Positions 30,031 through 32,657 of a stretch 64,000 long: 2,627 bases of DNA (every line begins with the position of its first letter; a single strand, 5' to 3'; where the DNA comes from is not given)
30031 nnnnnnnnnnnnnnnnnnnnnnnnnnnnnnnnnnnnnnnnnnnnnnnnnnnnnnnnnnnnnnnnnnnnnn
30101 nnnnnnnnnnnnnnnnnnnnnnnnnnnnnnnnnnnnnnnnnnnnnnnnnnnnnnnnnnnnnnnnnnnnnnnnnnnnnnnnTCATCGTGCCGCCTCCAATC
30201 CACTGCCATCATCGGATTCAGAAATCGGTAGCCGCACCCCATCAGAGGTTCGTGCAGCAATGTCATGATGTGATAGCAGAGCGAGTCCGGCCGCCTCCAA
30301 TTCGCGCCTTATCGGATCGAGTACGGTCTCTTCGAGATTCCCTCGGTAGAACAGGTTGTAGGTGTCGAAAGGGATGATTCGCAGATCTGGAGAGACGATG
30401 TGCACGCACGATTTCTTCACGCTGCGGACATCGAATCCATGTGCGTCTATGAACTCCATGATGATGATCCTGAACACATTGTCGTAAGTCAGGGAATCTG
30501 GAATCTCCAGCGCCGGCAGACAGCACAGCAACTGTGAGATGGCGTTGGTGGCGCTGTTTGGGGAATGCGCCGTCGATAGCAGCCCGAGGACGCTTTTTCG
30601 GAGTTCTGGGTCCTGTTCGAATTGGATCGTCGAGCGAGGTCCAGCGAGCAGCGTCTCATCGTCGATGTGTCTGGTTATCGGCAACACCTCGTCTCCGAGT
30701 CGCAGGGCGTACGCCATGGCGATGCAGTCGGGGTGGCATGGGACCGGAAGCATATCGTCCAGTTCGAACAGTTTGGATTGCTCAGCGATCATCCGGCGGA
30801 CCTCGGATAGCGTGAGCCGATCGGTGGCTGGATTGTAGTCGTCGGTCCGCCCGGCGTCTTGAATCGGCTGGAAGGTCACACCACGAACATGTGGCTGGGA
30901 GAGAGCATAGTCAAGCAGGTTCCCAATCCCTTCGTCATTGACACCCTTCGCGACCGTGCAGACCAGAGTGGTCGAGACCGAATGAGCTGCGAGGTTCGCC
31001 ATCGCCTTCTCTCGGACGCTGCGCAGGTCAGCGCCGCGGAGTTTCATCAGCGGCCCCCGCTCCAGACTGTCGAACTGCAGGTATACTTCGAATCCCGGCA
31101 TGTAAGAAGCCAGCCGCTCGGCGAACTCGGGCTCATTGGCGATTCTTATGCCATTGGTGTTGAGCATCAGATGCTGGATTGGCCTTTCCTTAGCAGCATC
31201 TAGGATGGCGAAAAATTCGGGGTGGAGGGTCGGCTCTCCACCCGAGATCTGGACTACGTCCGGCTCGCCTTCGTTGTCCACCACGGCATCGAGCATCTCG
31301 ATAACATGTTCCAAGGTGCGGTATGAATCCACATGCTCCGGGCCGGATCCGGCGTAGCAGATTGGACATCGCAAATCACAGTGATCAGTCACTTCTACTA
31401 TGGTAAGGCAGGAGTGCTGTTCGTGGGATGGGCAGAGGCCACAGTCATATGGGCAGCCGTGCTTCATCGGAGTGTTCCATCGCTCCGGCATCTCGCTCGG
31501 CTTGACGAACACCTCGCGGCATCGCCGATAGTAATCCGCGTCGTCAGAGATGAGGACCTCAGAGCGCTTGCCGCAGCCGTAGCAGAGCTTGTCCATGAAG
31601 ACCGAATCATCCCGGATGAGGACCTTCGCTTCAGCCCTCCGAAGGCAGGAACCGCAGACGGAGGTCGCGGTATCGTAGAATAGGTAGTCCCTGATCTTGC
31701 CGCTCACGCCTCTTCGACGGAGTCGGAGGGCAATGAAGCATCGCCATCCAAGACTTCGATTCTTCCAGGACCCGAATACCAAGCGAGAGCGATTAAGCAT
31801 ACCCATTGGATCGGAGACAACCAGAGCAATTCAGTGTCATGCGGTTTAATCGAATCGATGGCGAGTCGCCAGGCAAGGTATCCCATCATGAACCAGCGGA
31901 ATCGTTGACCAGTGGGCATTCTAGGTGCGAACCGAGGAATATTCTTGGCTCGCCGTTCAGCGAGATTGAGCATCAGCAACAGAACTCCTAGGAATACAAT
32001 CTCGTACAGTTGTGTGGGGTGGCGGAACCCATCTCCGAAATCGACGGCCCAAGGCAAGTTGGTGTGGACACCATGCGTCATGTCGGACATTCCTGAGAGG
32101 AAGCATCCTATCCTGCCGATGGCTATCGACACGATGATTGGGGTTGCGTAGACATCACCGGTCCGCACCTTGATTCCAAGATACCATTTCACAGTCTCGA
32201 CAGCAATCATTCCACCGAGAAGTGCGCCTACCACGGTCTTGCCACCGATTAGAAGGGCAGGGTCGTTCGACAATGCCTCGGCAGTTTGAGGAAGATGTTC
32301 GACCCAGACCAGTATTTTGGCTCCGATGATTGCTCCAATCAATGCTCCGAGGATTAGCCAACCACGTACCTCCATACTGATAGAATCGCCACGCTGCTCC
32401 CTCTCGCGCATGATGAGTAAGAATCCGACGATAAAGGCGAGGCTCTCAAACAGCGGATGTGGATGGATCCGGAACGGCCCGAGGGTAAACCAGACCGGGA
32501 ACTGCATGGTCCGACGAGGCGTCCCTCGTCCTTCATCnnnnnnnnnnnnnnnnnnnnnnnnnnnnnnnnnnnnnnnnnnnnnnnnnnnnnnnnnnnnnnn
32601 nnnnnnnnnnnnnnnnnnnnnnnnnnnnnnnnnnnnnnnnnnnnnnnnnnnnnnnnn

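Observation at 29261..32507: Translationally coupled Lgt-like / rubredoxin-like radical-SAM / membrane-protein operon: candidate membrane-lipid or lipoprotein modification system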

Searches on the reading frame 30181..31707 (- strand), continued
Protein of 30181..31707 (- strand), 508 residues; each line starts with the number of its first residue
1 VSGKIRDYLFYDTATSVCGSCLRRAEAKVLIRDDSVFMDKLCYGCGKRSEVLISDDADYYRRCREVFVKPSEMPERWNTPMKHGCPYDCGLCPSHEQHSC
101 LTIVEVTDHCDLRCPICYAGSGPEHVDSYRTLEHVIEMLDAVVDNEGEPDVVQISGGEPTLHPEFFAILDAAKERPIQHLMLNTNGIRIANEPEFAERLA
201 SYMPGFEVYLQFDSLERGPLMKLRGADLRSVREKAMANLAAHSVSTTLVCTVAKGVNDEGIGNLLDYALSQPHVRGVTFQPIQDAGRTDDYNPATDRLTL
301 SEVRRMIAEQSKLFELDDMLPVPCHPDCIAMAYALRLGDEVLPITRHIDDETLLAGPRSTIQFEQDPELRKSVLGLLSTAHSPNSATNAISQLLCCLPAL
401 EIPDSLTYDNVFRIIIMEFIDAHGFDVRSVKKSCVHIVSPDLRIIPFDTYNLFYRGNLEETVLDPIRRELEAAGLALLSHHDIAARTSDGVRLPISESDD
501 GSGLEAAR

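Call 101: get_annotated_region(hit=H1, flank=3500)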
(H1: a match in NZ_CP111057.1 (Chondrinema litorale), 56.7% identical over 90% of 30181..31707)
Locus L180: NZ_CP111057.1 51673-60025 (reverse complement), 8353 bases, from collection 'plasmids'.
description: Chondrinema litorale strain WSW3-B12 plasmid unnamed15, complete sequence
organism: Chondrinema litorale (NCBI taxid 2994555)
taxonomy: Bacteria; Bacteroidota; Cytophagia; Cytophagales; Flammeovirgaceae; Chondrinema; Chondrinema litorale
host: -; source: Seaweed,red alga; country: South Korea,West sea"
typing (MOB-suite, as given by PLSDB): non-mobilizable
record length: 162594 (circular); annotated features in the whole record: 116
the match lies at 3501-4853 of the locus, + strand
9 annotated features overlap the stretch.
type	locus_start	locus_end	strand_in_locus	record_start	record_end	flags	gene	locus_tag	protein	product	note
CDS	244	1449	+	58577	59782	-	-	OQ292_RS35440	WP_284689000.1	MFS transporter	GO:0055085 - transmembrane transport [Evidence IEA]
CDS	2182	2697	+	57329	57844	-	-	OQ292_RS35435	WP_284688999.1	hypothetical protein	-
CDS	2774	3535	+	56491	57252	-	-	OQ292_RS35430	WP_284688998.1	prolipoprotein diacylglyceryl transferase family protein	GO:0042158 - lipoprotein biosynthetic process [Evidence IEA]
CDS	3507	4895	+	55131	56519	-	-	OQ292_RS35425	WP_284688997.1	radical SAM protein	-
CDS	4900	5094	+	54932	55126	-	-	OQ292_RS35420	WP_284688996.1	hypothetical protein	-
CDS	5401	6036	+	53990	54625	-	-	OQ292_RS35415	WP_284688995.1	hypothetical protein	-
CDS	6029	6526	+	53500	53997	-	-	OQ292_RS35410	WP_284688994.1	hypothetical protein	-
CDS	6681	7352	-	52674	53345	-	-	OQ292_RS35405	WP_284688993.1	hypothetical protein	-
CDS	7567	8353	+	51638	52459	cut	-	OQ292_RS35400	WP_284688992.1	hypothetical protein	-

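Call 102: get_annotated_region(hit=H3, flank=3000)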
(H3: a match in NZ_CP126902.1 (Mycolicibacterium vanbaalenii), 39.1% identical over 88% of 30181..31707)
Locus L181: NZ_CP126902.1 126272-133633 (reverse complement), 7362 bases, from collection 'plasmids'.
description: Mycolicibacterium vanbaalenii strain JOB5 plasmid unnamed1, complete sequence
organism: Mycolicibacterium vanbaalenii (NCBI taxid 110539)
taxonomy: Bacteria; Actinomycetota; Actinomycetes; Mycobacteriales; Mycobacteriaceae; Mycolicibacterium; Mycolicibacterium vanbaalenii
host: -; source: cell culture,soil; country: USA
typing (MOB-suite, as given by PLSDB): non-mobilizable; replicon rep_cluster_248
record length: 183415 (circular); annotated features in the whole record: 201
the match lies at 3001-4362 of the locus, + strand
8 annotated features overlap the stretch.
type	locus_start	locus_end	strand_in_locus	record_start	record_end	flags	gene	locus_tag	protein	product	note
CDS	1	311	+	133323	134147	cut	-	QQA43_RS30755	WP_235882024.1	PhnD/SsuA/transferrin family substrate-binding protein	-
CDS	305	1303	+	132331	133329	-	-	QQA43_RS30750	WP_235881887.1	radical SAM protein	-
CDS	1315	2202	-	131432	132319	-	-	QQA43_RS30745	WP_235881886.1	cytochrome c biogenesis protein CcdA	GO:0017004 - cytochrome complex assembly [Evidence IEA]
CDS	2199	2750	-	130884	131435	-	-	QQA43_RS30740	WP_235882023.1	protein disulfide oxidoreductase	-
CDS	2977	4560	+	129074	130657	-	-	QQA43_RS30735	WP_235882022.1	radical SAM protein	-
CDS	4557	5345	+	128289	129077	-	-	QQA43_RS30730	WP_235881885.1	methyltransferase domain-containing protein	-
CDS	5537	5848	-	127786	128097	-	-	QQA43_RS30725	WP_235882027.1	hypothetical protein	-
CDS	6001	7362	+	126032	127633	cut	-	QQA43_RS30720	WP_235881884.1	hypothetical protein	-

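Call 103: get_annotated_region(hit=H7, flank=3000)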
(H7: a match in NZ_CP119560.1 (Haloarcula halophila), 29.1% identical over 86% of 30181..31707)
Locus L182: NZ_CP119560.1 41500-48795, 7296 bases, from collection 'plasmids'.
description: Haloarcula halophila strain DFY41 plasmid unnamed1, complete sequence
organism: Haloarcula halophila (NCBI taxid 3032584)
taxonomy: Archaea; Euryarchaeota; Halobacteria; Halobacteriales; Haloarculaceae; Haloarcula; Haloarcula halophila
host: -; source: cell culture,sediment; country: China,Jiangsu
typing (MOB-suite, as given by PLSDB): non-mobilizable
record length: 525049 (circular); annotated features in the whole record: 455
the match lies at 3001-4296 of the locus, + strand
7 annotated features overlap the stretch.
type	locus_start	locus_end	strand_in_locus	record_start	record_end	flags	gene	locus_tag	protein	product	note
CDS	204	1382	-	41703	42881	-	-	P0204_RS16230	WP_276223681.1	hypothetical protein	-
CDS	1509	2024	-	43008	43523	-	-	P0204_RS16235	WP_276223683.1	redoxin domain-containing protein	-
CDS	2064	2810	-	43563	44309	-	-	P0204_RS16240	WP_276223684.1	DUF547 domain-containing protein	-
CDS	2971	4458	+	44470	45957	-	-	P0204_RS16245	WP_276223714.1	radical SAM protein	-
CDS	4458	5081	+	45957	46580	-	-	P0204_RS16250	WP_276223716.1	methyltransferase domain-containing protein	-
CDS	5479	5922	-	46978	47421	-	-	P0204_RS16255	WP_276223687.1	acyl-CoA dehydrogenase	-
CDS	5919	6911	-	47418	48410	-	-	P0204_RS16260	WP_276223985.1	ParA family protein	-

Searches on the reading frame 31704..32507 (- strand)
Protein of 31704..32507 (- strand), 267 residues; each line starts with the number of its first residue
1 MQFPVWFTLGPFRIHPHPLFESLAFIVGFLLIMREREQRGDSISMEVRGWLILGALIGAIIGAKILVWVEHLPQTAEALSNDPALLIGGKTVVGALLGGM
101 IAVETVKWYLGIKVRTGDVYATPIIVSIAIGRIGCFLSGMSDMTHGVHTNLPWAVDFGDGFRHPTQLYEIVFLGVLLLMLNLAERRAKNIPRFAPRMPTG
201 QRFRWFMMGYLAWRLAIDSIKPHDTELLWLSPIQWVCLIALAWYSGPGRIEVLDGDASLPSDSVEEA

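Call 3: search_protein_families(library=pfam, proteins=[window:31704-32507:-], max_evalue=0.01)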
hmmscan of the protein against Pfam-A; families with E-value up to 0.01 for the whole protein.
window:31704-32507:- (267 aa): 1 family
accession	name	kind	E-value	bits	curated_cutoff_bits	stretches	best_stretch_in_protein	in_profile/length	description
PF01790.23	LGT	-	4e-27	95.5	24.9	1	4-241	1-231/240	Prolipoprotein diacylglyceryl transferase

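Call 4: search_protein_families(library=ncbifam, proteins=[window:31704-32507:-], max_evalue=0.01)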
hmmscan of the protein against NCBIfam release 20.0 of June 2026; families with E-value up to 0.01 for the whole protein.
window:31704-32507:- (267 aa): 6 families
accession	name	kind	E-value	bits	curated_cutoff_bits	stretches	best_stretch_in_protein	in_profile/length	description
TIGR00544.1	lgt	equivalog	2.7e-17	63.1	118.9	1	3-228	10-241/280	prolipoprotein diacylglyceryl transferase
NF000778.0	PRK00052.3-4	equivalog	9e-13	48.4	334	1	7-195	6-187/252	prolipoprotein diacylglyceryl transferase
NF000784.0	PRK00052.4-5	subfamily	1.8e-07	30.6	409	1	4-153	3-149/298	prolipoprotein diacylglyceryl transferase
NF000777.0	PRK00052.3-2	equivalog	1.8e-05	24.4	558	0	21-70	25-72/310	prolipoprotein diacylglyceryl transferase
NF000779.0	PRK00052.3-5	equivalog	4.2e-05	23.5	405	1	4-218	8-203/257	prolipoprotein diacylglyceryl transferase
NF009611.0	PRK13108.1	equivalog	0.0041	16.1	636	1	5-156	15-165/476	prolipoprotein diacylglyceryl transferase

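Call 6: search_solved_structures(query=window:31704-32507:-, max_evalue=0.01, show_alignments=2)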
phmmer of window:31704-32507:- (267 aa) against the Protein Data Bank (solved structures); distinct sequences matched with E-value up to 0.01: 1.
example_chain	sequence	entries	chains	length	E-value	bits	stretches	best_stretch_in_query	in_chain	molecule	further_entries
5azb_A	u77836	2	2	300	4e-07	32.8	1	157-228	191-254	Prolipoprotein diacylglyceryl transferase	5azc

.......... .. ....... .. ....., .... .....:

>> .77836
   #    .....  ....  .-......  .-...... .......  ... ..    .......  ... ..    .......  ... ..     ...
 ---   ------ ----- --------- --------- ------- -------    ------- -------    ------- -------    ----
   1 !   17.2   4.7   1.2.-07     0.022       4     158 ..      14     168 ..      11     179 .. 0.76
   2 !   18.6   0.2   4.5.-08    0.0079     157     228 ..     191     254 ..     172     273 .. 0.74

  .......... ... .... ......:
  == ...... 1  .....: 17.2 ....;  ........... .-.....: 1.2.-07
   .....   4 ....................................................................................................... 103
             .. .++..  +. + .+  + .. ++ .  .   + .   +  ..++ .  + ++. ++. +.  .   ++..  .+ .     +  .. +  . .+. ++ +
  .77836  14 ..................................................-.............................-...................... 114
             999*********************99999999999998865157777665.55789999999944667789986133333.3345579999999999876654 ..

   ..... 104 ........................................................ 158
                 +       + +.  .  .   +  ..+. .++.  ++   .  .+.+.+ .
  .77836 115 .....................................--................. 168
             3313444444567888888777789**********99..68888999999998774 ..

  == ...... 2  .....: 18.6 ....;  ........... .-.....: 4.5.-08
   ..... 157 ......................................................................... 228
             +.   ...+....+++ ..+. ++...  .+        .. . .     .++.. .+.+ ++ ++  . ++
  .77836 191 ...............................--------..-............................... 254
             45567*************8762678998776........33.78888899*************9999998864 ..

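Call 39: find_homologous_proteins(query=window:31704-32507:-, max_evalue=0.00001)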
Query window:31704-32507:- (267 aa): 3578 proteins with E <= 0.00001 among 5235 candidates; the best 120 are listed.
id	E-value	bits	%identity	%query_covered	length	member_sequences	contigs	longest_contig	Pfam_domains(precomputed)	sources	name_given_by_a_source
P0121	4.0e-154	530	100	88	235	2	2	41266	PF01790.24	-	-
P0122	1.9e-80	288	54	96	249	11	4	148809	PF01790.24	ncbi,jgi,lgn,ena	jgi:phosphatidylglycerol:prolipoprotein diacylglycerol transferase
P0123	1.1e-79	286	53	96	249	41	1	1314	PF01790.24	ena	-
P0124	8.8e-77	276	54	91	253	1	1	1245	PF01790.24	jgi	-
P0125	6.4e-76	273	52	91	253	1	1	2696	PF01790.24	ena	-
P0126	1.7e-74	269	53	91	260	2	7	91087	PF01790.24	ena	-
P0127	1.4e-72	262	51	91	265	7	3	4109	PF01790.24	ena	-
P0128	4.2e-71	257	57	79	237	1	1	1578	PF01790.24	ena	-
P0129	1.2e-70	256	50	91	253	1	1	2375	PF01790.24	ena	-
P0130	1.2e-68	249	48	100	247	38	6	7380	PF01790.24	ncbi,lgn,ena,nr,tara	ncbi:MAG: Prolipoprotein diacylglyceryl transferase [Methanobacteriota archaeon]|nr:MAG: Prolipoprot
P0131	2.0e-68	249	51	91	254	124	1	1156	PF01790.24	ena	-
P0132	2.3e-68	249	52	93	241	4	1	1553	PF01790.24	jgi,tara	jgi:prolipoprotein diacylglyceryltransferase|tara:strand:+ start:58 stop:783 length:726 start_codon:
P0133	3.3e-67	245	48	91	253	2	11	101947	PF01790.24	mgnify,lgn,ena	mgnify:CR=1 FL=1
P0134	7.6e-67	244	51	92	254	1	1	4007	PF01790.24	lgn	-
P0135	1.0e-66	243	50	95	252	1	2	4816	PF01790.24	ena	-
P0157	4.9e-65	238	50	97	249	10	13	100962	PF01790.24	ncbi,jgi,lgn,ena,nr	ncbi:MAG: prolipoprotein diacylglyceryl transferase [Candidatus Poseidoniaceae archaeon]|jgi:prolipo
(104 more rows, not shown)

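Call 40: find_encoding_contigs(protein=P0157, flank=5000, max_places=4)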
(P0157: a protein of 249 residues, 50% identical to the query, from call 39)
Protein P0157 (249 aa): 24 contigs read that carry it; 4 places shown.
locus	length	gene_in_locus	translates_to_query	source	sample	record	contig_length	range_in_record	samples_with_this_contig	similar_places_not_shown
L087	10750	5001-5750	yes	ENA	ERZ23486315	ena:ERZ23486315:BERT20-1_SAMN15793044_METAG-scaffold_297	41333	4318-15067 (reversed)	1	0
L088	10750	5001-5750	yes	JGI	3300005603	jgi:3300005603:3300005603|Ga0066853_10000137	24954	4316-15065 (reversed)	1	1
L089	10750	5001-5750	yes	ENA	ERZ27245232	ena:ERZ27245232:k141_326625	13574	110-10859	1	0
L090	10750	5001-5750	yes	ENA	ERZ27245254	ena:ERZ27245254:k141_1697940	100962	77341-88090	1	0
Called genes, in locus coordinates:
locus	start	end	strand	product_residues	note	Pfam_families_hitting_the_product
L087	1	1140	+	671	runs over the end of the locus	-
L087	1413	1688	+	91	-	PF00583:Acetyltransf_1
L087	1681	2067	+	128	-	-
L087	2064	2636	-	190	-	PF06745:ATPase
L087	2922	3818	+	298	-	PF23435:DUF7121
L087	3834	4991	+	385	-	PF06849:DUF1246, PF06973:DUF1297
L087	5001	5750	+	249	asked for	PF01790:LGT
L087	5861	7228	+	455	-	PF04055:Radical_SAM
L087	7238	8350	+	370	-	-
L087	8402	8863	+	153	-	PF01877:RNA_binding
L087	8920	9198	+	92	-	PF12797:Fer4_2 (faint), PF14697:Fer4_21 (faint), PF12838:Fer4_7 (weak), PF13187:Fer4_9 (weak), PF13237:Fer4_10 (weak), PF25160:LdpA_Fe-S-bd (weak), PF12837:Fer4_6 (weak), PF00037:Fer4, +2 more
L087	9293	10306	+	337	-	PF01680:SOR_SNZ, PF05690:ThiG (weak)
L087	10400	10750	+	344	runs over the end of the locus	PF01015:Ribosomal_S3Ae, PF14520:HHH_5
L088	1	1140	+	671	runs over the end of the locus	-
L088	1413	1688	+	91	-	PF00583:Acetyltransf_1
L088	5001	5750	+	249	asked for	PF01790:LGT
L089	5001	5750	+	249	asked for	PF01790:LGT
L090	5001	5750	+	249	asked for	PF01790:LGT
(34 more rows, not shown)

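Call 65: search_protein_families(library=padloc, proteins=[window:31704-32507:-], max_evalue=0.001)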
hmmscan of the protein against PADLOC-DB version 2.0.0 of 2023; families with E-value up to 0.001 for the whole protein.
window:31704-32507:- (267 aa): 0 families

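Call 94: predict_structure(alignment_id=A3)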
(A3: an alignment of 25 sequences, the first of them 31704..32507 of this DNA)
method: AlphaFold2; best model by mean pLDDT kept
length: 267 residues; sequences in the alignment: 25
mean_pLDDT: 86.4   pTM: 0.84
mean pLDDT of the five models: 86.4, 86.1, 86.0, 85.6, 85.1
residues with pLDDT >= 90: 162; 70-90: 72; 50-70: 23; < 50: 10
segments of 3 or more residues with pLDDT < 50: 251-257
pLDDT, mean of each block of 10 residues (from residue 1): 86 93 96 93 91 96 94 92 82 95 95 92 97 86 57 74 85 97 91 82 96 92 87 96 77 49 52
secondary structure, 60 per line:
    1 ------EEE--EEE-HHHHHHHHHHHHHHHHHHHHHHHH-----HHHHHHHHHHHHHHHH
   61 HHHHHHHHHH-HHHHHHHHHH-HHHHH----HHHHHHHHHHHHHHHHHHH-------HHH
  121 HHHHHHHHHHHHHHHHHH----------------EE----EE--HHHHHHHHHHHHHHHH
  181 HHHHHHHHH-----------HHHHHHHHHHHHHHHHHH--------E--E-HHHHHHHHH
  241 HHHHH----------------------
elements in order: E7-9 E12-14 H16-39 H45-70 H72-81 H83-87 H92-110 H118-138 H165-189 H201-218 H232-245

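Call 97: fold_search(model_id=the predicted structure, library=pdb)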
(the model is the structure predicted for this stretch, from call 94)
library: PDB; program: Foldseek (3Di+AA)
matches with E <= 10: 157; with E <= 0.001: 1
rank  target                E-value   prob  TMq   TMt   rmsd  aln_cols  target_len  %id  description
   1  5azb                  5.7e-06  1.00  0.54  0.52   6.3       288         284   23  Crystal structure of Escherichia coli Lgt in complex with phosphatidylglycerol and the inhibitor palmitic acid (released 2016-01-27)
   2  8bi0_A                3.6e-01  0.06  0.13  0.08  18.3       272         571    9  ABCG2 turnover-2 state with tariquidar bound (released 2023-01-11)
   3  7s24                  5.5e-01  0.11  0.20  0.16  20.1       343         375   13  Crystal structure of the Na+/H+ antiporter NhaA at pH 6.5 (released 2022-08-10)
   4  8b8j_A                8.6e-01  0.04  0.13  0.07  18.9       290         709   11  Cryo-EM structure of Ca2+-bound mTMEM16F F518H mutant in Digitonin (released 2022-11-16)
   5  8sur_A                9.1e-01  0.06  0.16  0.09  17.4       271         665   14  TMEM16F bound with Niclosamide (released 2023-09-06)
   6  9c4k_B                9.6e-01  0.03  0.11  0.03  54.2       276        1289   12  Yersinia entomophaga holotoxin complex in prepore conformation (released 2025-12-31)
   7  8iwj_A                1.4e+00  0.03  0.12  0.08  18.6       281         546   11  ABCG25 Wild Type in Apo-state (released 2024-04-10)
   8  8adm_A                1.6e+00  0.05  0.14  0.16  19.5       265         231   11  Ternary complex of 14-3-3 sigma, Usp8pS718 phosphopeptide and small molecule stabilizer (released 2023-04-26)
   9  4djk_A                1.8e+00  0.06  0.18  0.13  17.4       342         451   10  Structure of glutamate-GABA antiporter GadC (released 2012-03-14)
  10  4u4w_B                1.8e+00  0.04  0.15  0.10  19.8       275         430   12  Structure of a nitrate/nitrite antiporter NarK in nitrate-bound occluded state (released 2015-07-15)
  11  8dkw_P                2.2e+00  0.09  0.23  0.20  15.8       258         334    8  Cryo-EM structure of cystinosin N288K mutant in a cytosol-open state at pH5.0 (released 2022-09-21)
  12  8ug8_A                2.4e+00  0.07  0.20  0.16  18.1       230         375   11  Mus musculus Otopetrin 2 (mOTOP2) in pH 7.0, intermediate state (released 2024-08-21)
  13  6qpc_A                2.4e+00  0.03  0.14  0.08  17.8       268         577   13  Cryo-EM structure of calcium-bound mTMEM16F lipid scramblase in nanodisc (released 2019-03-06)
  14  8x3l_R                2.6e+00  0.07  0.21  0.20  12.3       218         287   15  Cryo-EM structure of CB2-G protein complex (released 2024-11-20)
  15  8xqp_R                2.6e+00  0.04  0.16  0.15  20.3       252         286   14  Structure of human class T GPCR TAS2R14-Gustducin complex with Aristolochic acid A. (released 2024-07-10)
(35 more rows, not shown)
